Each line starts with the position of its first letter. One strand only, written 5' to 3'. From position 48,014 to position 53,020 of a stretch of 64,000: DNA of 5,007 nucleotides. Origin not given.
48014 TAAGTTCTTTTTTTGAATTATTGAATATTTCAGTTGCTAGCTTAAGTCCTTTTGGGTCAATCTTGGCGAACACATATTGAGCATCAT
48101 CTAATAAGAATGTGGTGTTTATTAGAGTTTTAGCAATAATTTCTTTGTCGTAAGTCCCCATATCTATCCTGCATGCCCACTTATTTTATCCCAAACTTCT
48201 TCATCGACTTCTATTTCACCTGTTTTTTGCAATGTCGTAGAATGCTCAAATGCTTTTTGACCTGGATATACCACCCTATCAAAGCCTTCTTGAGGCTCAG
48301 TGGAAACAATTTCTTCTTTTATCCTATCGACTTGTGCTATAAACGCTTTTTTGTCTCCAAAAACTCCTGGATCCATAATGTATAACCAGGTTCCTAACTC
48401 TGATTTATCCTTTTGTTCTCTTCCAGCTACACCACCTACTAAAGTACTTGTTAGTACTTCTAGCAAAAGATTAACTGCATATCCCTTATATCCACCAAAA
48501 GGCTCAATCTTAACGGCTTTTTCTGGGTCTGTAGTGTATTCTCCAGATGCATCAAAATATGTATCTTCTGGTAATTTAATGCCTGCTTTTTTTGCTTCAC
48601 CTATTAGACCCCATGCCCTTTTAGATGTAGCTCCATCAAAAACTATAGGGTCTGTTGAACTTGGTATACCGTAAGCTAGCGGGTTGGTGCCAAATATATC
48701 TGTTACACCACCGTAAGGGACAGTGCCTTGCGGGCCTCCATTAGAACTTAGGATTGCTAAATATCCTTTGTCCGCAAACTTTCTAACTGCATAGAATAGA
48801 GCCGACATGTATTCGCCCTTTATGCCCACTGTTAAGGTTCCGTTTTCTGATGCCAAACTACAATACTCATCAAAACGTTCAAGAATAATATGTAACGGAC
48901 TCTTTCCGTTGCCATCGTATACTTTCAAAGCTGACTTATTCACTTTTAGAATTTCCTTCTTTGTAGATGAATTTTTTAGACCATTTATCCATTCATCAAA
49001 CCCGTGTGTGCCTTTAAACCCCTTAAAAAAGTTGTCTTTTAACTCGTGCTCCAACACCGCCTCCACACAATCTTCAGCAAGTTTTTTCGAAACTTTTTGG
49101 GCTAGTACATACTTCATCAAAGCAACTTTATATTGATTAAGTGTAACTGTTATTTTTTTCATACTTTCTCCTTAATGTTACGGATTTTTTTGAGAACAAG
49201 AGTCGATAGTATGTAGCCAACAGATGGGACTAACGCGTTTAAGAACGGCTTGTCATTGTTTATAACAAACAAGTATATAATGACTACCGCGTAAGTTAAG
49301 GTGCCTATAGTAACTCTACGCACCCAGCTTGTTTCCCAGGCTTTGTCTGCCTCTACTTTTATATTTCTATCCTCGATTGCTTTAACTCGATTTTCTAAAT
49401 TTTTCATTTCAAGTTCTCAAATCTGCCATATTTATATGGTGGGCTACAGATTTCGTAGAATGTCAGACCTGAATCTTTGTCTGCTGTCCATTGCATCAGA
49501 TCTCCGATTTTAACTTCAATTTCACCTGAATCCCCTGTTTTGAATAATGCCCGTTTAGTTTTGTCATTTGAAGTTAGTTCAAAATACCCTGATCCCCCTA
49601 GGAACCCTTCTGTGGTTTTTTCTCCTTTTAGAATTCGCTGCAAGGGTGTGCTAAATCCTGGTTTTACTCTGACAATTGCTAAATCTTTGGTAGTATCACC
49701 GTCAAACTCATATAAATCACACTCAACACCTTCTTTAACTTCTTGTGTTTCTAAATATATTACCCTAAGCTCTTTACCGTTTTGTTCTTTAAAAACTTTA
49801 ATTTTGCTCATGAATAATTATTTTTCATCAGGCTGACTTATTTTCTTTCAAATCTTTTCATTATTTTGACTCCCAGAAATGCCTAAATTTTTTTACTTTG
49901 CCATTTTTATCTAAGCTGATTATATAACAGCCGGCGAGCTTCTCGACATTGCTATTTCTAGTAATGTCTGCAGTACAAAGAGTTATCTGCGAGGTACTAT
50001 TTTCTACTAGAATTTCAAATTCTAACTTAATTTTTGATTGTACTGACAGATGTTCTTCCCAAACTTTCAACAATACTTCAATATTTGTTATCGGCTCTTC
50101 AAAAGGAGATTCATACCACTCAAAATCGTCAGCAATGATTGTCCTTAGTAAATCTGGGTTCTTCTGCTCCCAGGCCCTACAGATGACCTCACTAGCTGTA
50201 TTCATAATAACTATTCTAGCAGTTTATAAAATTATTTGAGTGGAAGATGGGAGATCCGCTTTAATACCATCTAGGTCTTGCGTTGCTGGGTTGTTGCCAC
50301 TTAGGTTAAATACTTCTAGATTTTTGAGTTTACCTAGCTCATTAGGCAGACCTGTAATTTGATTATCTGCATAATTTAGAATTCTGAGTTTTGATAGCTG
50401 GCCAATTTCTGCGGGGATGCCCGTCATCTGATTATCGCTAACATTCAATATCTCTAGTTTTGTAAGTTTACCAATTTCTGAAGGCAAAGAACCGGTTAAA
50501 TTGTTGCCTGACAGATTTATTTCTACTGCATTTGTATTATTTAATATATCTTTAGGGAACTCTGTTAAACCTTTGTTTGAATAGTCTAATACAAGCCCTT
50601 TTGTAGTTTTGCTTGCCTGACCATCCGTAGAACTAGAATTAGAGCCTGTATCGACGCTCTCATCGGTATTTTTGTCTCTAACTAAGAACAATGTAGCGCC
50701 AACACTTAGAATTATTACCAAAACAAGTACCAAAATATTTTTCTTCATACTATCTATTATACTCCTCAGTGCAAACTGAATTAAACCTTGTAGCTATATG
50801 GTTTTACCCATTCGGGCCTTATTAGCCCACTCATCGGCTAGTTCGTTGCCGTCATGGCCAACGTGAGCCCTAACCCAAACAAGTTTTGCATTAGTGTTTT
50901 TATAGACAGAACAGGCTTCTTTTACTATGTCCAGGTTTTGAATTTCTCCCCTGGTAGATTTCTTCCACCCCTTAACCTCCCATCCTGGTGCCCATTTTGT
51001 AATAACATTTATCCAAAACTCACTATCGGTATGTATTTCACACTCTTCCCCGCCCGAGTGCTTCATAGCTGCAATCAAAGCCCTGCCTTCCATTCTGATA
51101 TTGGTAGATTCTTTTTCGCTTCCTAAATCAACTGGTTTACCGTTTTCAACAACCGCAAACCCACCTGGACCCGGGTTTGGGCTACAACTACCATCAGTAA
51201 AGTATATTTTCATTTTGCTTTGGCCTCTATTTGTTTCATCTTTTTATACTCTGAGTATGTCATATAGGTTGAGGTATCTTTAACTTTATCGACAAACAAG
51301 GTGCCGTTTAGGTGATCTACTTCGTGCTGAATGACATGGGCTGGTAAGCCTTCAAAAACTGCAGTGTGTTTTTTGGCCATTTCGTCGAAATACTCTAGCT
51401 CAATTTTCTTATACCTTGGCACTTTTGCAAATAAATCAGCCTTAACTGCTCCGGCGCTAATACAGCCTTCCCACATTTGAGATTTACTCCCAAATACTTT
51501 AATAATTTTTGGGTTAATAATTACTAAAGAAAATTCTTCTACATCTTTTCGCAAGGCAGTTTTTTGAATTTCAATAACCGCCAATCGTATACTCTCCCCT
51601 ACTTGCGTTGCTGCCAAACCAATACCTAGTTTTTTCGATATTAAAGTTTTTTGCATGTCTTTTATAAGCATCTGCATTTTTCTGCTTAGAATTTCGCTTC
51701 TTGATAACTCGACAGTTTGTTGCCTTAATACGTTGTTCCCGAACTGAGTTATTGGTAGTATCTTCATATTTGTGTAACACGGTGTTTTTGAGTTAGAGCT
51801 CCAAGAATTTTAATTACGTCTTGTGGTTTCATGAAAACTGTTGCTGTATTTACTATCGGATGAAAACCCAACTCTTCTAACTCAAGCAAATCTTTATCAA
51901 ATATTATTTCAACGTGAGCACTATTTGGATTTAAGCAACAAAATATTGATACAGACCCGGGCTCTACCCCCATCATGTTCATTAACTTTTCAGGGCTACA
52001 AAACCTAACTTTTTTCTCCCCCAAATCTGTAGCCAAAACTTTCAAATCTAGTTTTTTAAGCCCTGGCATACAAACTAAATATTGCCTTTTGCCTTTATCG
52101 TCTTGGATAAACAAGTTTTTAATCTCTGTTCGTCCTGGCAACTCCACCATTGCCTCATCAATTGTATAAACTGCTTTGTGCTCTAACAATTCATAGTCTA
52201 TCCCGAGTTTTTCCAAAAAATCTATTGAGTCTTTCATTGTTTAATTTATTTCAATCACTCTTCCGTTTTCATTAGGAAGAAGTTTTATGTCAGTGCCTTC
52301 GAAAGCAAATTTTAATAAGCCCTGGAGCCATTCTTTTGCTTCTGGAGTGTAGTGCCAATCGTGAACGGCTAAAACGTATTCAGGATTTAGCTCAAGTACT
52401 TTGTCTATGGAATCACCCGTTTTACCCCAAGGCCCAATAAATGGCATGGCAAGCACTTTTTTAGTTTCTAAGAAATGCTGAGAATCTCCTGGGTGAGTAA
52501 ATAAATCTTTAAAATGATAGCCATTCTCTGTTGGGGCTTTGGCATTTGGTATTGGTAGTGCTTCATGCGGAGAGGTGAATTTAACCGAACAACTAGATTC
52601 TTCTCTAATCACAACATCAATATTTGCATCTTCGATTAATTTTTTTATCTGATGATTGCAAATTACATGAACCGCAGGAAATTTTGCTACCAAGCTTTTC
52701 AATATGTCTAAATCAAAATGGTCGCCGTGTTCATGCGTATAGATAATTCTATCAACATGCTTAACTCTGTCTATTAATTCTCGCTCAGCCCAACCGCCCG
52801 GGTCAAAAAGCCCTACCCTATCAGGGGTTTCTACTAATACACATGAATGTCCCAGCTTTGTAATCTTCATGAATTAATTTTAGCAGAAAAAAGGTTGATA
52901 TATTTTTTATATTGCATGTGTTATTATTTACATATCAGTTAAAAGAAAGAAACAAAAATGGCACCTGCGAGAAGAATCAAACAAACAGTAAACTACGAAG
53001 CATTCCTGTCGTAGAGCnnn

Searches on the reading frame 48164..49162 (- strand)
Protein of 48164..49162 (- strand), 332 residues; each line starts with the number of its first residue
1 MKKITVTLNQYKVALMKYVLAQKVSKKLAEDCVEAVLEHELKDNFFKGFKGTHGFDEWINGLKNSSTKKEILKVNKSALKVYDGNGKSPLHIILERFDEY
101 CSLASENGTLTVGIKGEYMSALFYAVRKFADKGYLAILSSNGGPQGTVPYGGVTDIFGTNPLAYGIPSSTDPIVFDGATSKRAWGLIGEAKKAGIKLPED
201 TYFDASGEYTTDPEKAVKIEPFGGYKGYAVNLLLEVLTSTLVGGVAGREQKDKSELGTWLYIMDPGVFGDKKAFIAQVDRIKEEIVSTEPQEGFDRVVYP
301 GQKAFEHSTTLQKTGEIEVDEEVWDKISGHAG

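Call 80: search_protein_families(library=pfam, proteins=[window:48164-49162:-])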
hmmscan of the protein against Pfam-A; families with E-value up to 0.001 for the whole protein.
window:48164-49162:- (332 aa): 1 family
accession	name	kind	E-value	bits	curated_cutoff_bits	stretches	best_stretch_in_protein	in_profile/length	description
PF02615.19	Ldh_2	-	3.8e-58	197.6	38.8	1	13-327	8-332/333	Malate/L-lactate dehydrogenase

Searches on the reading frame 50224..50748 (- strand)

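Call 80: search_protein_families(library=pfam, proteins=[window:50224-50748:-])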
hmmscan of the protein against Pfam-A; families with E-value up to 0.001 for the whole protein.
window:50224-50748:- (174 aa): 5 families
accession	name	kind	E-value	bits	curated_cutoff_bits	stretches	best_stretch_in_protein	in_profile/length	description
PF12799.13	LRR_4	-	2.1e-13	50.5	27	2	120-161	2-41/44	Leucine Rich repeats (2 copies)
PF23598.1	LRR_14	-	2.7e-12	46.6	40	1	86-150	60-122/353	Leucine-rich repeat region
PF00560.39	LRR_1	-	4.9e-12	43.9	20.6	0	76-95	4-23/23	Leucine Rich Repeat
PF13855.12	LRR_8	-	1.2e-10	41.4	27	2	97-153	2-60/61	Leucine rich repeat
PF23211.1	LRR_LRWD1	-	4.3e-07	30.3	28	1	76-154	20-98/190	Leucine-rich repeat and WD repeat-containing protein 1, LRR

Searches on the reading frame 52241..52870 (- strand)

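Call 80: search_protein_families(library=pfam, proteins=[window:52241-52870:-])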
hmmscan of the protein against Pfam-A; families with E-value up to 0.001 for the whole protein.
window:52241-52870:- (209 aa): 3 families
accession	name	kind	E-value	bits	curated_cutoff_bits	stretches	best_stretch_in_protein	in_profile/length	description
PF13483.12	Lactamase_B_3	-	9.3e-10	39.2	24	1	2-170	1-160/160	Beta-lactamase superfamily domain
PF00753.33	Lactamase_B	-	1.4e-09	38.6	22.7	1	5-52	3-57/196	Metallo-beta-lactamase superfamily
PF12706.13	Lactamase_B_2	-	5.6e-06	26.5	27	1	32-96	24-85/200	Beta-lactamase superfamily domain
